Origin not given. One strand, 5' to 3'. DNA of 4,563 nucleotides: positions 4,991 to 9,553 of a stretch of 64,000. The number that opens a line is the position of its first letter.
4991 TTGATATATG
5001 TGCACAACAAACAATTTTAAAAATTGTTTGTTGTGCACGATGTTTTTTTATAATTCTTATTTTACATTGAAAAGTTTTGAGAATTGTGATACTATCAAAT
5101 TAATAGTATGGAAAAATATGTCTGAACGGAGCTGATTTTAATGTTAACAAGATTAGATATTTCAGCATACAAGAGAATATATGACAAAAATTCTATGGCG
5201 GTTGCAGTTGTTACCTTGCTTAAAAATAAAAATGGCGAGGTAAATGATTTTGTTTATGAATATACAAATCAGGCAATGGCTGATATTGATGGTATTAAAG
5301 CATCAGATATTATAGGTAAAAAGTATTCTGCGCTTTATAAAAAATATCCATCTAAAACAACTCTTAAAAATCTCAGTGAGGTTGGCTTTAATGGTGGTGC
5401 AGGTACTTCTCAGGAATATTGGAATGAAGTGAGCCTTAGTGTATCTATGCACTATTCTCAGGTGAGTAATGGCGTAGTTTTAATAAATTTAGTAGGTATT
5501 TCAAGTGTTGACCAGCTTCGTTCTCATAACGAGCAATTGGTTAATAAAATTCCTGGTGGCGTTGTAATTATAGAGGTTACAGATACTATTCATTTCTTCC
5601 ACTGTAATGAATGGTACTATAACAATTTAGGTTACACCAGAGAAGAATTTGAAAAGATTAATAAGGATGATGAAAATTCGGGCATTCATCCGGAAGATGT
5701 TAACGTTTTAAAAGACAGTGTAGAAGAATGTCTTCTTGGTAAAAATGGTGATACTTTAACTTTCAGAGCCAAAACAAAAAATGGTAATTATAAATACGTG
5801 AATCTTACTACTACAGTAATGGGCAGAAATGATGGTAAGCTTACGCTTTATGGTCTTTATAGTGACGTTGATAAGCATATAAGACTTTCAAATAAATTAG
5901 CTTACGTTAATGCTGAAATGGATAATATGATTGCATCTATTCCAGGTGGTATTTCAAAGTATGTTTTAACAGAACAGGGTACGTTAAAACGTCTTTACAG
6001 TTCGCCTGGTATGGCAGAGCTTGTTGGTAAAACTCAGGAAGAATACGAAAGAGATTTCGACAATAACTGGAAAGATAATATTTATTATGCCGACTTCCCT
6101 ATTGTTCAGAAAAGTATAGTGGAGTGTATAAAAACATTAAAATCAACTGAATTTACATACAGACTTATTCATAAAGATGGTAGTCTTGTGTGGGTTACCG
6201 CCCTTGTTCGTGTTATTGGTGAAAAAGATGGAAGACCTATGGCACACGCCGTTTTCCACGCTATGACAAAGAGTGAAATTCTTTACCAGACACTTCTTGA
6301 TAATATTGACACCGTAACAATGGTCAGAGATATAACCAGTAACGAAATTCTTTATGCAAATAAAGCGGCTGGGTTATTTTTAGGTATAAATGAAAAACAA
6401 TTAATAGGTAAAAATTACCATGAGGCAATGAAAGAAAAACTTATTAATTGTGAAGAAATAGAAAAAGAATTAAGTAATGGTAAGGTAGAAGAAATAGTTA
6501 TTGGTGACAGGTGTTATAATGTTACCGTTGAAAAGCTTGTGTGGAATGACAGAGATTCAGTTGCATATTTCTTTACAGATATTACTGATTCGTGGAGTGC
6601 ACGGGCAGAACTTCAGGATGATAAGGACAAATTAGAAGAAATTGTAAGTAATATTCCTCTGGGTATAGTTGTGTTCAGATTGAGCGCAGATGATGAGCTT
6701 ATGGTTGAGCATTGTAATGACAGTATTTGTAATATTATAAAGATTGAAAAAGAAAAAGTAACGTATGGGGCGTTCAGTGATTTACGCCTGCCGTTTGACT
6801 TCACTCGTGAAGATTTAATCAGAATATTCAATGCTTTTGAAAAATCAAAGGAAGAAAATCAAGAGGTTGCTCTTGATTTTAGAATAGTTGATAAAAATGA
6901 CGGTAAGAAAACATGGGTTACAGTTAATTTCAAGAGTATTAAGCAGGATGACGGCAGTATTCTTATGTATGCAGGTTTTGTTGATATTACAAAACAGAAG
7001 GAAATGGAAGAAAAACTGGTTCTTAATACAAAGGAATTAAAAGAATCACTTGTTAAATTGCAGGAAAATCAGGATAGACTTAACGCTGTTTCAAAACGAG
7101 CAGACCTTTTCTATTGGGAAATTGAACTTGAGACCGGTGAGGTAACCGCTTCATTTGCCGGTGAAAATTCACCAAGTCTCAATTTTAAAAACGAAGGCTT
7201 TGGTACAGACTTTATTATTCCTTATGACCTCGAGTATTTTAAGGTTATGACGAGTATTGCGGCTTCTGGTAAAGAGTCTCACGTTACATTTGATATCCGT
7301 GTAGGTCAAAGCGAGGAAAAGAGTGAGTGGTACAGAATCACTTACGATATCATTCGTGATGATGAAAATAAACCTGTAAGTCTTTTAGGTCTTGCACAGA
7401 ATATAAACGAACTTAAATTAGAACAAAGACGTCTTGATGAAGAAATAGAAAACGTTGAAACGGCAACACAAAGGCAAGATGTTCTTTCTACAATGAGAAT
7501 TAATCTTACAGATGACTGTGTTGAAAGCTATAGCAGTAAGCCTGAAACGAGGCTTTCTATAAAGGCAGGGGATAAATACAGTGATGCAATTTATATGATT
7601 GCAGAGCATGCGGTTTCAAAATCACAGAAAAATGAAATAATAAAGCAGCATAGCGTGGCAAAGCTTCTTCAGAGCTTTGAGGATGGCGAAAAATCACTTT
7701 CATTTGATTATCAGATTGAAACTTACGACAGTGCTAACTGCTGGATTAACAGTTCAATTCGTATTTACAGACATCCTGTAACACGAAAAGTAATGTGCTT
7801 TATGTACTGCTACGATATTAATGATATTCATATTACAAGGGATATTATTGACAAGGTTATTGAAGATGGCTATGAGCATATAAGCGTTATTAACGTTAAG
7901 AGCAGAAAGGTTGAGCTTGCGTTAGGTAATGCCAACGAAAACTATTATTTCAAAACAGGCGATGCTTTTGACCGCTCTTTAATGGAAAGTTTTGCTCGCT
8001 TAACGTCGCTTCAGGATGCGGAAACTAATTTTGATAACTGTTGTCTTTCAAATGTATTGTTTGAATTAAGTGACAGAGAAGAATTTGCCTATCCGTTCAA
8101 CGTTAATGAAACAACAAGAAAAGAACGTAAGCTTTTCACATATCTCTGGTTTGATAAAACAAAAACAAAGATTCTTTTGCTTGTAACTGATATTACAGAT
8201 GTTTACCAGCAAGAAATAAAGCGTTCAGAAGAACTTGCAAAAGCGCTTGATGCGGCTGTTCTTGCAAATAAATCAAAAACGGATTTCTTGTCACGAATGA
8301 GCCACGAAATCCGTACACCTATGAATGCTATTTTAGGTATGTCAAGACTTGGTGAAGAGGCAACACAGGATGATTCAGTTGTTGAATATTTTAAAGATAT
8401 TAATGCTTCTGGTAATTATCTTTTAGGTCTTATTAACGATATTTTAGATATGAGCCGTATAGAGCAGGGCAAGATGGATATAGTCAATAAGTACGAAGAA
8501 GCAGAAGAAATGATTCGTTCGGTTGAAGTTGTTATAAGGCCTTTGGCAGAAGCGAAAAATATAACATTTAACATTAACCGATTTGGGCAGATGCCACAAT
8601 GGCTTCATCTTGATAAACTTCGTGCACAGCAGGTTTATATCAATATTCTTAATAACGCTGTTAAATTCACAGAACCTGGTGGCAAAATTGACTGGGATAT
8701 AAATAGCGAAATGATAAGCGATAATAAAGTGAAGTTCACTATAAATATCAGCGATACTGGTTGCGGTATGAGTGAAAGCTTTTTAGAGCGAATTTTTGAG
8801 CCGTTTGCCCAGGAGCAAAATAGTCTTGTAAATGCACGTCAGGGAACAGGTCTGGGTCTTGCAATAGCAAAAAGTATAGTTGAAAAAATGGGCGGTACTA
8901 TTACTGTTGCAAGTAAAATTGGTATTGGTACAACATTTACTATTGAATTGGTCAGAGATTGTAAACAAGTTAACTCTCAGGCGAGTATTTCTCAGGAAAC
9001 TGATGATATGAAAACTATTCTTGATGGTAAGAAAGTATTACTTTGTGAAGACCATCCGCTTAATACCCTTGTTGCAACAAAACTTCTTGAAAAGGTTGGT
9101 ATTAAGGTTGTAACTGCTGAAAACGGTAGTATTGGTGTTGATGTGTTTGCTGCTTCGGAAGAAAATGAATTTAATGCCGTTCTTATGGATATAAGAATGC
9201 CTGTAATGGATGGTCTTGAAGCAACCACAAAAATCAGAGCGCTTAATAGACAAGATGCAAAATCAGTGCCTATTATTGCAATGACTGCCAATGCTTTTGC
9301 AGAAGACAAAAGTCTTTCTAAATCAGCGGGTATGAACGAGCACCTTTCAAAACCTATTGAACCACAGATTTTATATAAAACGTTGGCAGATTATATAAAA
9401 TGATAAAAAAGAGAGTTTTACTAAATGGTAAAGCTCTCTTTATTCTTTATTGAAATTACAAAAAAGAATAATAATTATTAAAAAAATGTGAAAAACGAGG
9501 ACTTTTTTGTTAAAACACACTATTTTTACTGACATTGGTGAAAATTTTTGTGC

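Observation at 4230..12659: spo0A sits next to a soluble multi-PAS hybrid kinase, a dual-receiver EAL protein and a stand-alone Hpt: candidate Hpt-based phosphorelay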

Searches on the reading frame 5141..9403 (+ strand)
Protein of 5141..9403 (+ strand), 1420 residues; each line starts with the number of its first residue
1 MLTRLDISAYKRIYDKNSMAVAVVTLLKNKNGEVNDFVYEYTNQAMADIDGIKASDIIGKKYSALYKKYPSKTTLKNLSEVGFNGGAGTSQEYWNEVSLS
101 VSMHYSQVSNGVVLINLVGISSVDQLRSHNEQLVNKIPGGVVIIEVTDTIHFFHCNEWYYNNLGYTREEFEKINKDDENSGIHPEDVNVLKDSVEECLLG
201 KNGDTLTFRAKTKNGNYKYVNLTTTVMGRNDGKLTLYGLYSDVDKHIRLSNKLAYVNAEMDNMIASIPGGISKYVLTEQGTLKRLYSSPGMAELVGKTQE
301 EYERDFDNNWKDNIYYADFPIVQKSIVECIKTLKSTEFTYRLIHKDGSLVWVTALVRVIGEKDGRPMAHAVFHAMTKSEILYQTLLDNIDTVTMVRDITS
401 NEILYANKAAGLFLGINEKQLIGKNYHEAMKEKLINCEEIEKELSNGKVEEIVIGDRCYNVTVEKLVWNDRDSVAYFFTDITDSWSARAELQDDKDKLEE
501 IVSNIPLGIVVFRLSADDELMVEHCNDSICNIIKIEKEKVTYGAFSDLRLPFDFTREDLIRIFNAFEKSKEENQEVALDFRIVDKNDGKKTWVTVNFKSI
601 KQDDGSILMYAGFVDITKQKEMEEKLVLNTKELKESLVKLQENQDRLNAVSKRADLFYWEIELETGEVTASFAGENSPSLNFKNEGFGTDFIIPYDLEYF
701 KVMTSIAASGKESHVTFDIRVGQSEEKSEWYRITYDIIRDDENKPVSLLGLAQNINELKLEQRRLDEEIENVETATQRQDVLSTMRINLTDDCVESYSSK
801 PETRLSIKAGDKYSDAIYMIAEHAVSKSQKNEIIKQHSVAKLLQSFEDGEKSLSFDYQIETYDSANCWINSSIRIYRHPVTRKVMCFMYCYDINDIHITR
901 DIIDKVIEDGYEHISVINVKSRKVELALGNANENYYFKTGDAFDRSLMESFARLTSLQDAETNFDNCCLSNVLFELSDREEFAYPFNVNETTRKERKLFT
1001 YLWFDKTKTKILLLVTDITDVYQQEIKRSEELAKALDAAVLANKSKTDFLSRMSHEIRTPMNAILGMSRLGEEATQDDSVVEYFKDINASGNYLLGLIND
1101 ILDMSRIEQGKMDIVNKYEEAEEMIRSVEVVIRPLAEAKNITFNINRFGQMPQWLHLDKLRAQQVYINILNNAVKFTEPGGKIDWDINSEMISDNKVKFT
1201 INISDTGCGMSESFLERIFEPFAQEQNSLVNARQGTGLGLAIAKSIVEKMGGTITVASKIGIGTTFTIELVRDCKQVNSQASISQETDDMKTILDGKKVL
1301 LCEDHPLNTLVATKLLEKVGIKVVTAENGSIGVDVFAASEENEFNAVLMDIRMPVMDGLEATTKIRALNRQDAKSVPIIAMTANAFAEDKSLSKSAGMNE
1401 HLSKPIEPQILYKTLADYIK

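Call 3: search_protein_families(library=pfam, proteins=[window:5141-9403:+], max_evalue=0.01)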
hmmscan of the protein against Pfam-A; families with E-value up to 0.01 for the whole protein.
window:5141-9403:+ (1420 aa): 9 families
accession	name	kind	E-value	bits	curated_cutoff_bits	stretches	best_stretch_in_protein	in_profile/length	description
PF08447.18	PAS_3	-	7.6e-36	122.7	25.6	3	285-367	2-83/89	PAS fold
PF02518.31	HATPase_c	-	5.3e-26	91.7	26.4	1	1158-1270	2-107/111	Histidine kinase-, DNA gyrase B-, and HSP90-like ATPase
PF00072.30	Response_reg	-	2e-21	76.7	30.2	1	1299-1414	1-109/111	Response regulator receiver domain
PF13426.13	PAS_9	-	2e-20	73.4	27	2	398-483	8-103/103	PAS domain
PF00512.31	HisKA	-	8.3e-18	64.7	26.9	1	1046-1110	2-66/66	His Kinase A (phospho-acceptor) domain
PF00989.32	PAS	-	2.6e-17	63.3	22.6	1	382-465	3-95/113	PAS fold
PF13188.13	PAS_8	-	5.6e-10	39.2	21.8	1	381-425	2-42/65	PAS domain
PF08448.16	PAS_4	-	9.5e-07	29.5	23.1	0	36-65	14-43/110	PAS fold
PF19742.4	DUF6231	-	0.00092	20.3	35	1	742-871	13-131/145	Family of unknown function (DUF6231)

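Call 8: search_protein_families(library=ncbifam, proteins=[window:5141-9403:+], max_evalue=0.01)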
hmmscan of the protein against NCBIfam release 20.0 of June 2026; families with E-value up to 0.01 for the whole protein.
window:5141-9403:+ (1420 aa): 133 families (the best 25 are shown)
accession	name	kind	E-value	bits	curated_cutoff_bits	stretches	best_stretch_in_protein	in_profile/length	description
NF041947.1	LuxQ_Vibrio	equivalog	3.5e-89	299.8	1200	1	1002-1418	432-838/843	quorum-sensing autoinducer 2 sensor kinase/phosphatase LuxQ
TIGR02956.1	TMAO_torS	equivalog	9.6e-89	298.7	676.5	1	1031-1419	449-820/967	TMAO reductase system sensor histidine kinase/response regulator TorS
NF008318.0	PRK11107.1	equivalog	7.8e-78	262.5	890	2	1031-1327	278-567/920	two-component sensor histidine kinase BarA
NF008302.0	PRK11091.1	equivalog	1.2e-77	261.8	838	1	1035-1419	272-643/779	aerobic respiration two-component sensor histidine kinase ArcB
NF011874.0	PRK15347.1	equivalog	4.3e-77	260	852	2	1027-1270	379-612/921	two component system sensor kinase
NF008099.0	PRK10841.1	equivalog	5e-67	226.4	920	2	1026-1280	450-698/949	two-component system sensor histidine kinase RcsC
NF038297.2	hybrid_HK_HrmK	equivalog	4.5e-65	220.4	725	1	1021-1418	213-607/607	hybrid histidine kinase/response regulator HrmK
NF047874.1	MASE3_PAS_HK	subfamily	2.4e-57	195.1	560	3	1004-1286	361-637/655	MASE3 domain-containing sensor histidine kinase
NF045901.1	HisKinLetSLeg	equivalog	1e-56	192.5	1650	2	1043-1270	290-516/906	two-component system sensor histidine kinase LetS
NF008543.0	PRK11466.1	equivalog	1.4e-56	192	982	1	1038-1419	436-798/914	TMAO reductase system sensor histidine kinase/response regulator TorS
NF046044.1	PnpS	equivalog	5e-51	173.9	400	1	1042-1270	166-389/390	two-component system histidine kinase PnpS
NF007420.1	PRK09959.1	equivalog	6.5e-50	169.7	1995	1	1029-1415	691-1070/1197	acid-sensing system histidine kinase EvgS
NF041880.1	EPS_EpsF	equivalog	1.5e-45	155.6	900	2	1033-1268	261-489/492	response regulator EpsF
NF041832.1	near_NosP_CTERM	subfamily_domain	1.3e-42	146.2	400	1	1042-1416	3-367/370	NahK/ErcS family hybrid sensor histidine kinase/response regulator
NF033092.0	HK_WalK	equivalog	3.1e-40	138.4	725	1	1043-1270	369-592/594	cell wall metabolism sensor histidine kinase WalK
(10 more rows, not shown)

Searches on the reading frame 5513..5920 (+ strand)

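Call 87: search_protein_families(library=pfam, proteins=[window:5513-5920:+], max_evalue=0.05)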
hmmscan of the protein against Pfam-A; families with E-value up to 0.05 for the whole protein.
window:5513-5920:+ (136 aa): 2 families
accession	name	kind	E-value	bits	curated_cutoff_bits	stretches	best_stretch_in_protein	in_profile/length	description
PF08447.18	PAS_3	-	1.2e-10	41.9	25.6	1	29-110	2-82/89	PAS fold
PF13426.13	PAS_9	-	0.00038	21.1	27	1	19-112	6-93/103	PAS domain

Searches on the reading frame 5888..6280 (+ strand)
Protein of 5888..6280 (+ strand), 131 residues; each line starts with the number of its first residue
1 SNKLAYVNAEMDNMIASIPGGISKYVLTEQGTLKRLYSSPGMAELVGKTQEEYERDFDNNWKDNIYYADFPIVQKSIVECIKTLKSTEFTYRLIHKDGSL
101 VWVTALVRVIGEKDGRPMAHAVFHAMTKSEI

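Call 87: search_protein_families(library=pfam, proteins=[window:5888-6280:+], max_evalue=0.05)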
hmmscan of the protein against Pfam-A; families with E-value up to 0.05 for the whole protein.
window:5888-6280:+ (131 aa): 2 families
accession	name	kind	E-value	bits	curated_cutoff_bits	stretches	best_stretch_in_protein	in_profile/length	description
PF08447.18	PAS_3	-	2.5e-13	50.5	25.6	1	36-118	2-83/89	PAS fold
PF13426.13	PAS_9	-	0.0034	18.1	27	1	36-116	14-90/103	PAS domain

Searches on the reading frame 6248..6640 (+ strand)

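Call 87: search_protein_families(library=pfam, proteins=[window:6248-6640:+], max_evalue=0.05)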
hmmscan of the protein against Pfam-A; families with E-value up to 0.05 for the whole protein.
window:6248-6640:+ (131 aa): 3 families
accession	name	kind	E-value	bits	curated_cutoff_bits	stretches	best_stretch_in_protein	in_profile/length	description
PF00989.32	PAS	-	9.2e-10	39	22.6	1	13-101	3-100/113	PAS fold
PF13426.13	PAS_9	-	6.4e-07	30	27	1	28-114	7-103/103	PAS domain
PF13188.13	PAS_8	-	6.8e-05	23.1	21.8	1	12-60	2-46/65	PAS domain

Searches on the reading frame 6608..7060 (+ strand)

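Call 87: search_protein_families(library=pfam, proteins=[window:6608-7060:+], max_evalue=0.05)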
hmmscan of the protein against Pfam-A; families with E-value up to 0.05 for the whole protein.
window:6608-7060:+ (151 aa): 3 families
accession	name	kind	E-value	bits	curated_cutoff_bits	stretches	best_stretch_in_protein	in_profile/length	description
PF13426.13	PAS_9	-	2.1e-06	28.4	27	1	27-128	7-102/103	PAS domain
PF08447.18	PAS_3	-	9.1e-06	26.3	25.6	1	67-124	32-88/89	PAS fold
PF13188.13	PAS_8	-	0.013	15.8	21.8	1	8-58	2-46/65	PAS domain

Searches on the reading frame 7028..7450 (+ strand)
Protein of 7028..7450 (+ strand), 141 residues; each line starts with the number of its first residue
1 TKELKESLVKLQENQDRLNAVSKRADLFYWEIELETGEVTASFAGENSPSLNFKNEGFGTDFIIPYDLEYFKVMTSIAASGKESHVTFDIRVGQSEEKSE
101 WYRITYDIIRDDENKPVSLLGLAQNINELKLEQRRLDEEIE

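Call 87: search_protein_families(library=pfam, proteins=[window:7028-7450:+], max_evalue=0.05)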
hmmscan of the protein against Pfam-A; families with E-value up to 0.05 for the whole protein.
window:7028-7450:+ (141 aa): 1 family
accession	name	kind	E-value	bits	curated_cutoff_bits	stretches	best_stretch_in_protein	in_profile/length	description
PF08447.18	PAS_3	-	0.003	18.2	25.6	1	59-122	26-88/89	PAS fold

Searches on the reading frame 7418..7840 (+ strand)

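Call 87: search_protein_families(library=pfam, proteins=[window:7418-7840:+], max_evalue=0.05)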
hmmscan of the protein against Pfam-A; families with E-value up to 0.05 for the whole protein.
window:7418-7840:+ (141 aa): 2 families
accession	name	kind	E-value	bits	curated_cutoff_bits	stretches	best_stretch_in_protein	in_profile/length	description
PF19742.4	DUF6231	-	0.00058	20.9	35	1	15-112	37-131/145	Family of unknown function (DUF6231)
PF14114.12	DUF4286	-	0.017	15.8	25.8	1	62-117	24-78/100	Domain of unknown function (DUF4286)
